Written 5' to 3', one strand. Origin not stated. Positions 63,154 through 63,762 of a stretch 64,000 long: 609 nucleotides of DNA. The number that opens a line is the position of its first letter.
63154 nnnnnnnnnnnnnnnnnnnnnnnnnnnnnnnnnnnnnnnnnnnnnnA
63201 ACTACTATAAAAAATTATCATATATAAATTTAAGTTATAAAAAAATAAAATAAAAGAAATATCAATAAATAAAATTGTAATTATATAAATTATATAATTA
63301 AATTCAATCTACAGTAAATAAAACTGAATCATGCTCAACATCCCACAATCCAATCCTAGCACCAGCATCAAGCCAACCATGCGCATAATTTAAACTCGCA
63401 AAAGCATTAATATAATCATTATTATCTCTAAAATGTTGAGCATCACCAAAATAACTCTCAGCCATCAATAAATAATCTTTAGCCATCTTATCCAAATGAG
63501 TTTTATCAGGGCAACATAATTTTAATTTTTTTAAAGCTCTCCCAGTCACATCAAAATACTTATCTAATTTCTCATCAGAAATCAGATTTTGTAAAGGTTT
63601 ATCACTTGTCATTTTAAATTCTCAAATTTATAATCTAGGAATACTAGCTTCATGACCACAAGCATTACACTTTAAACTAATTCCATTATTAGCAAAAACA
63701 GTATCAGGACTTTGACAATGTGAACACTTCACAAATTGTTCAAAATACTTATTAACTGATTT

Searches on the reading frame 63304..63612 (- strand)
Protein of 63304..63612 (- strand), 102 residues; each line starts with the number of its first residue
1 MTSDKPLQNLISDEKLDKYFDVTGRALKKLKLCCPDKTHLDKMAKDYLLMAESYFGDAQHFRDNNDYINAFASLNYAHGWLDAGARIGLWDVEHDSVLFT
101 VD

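Call 55: find_encoding_contigs(protein=window:63304-63612:-, flank=10000, max_places=3)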
Protein window:63304-63612:- (102 aa): 6 contigs read that carry it; 3 places shown.
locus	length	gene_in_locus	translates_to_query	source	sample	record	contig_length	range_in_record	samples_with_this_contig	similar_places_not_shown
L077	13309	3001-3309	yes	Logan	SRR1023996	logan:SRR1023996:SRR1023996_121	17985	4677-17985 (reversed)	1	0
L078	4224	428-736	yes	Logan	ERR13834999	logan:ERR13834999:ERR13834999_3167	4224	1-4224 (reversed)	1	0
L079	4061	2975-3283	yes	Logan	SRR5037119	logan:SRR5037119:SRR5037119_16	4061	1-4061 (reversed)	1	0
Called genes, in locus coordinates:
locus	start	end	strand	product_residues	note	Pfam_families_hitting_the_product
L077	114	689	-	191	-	PF10707:YrbL-PhoP_reg (weak)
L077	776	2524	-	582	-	PF00749:tRNA-synt_1c, PF03950:tRNA-synt_1c_C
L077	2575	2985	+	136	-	PF01873:eIF-5_eIF-2B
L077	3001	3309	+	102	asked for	PF04010:DUF357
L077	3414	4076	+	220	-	-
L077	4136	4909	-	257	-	PF01734:Patatin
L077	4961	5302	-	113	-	-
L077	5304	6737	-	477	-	PF04675:DNA_ligase_A_N, PF01068:DNA_ligase_A_M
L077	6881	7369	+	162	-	PF01025:GrpE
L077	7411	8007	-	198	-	PF19502:DUF6036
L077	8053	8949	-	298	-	-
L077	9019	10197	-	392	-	PF04894:Nre_N, PF04895:Nre_C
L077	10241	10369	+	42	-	-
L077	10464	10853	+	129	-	-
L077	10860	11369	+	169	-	-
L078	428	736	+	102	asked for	PF04010:DUF357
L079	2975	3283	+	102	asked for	PF04010:DUF357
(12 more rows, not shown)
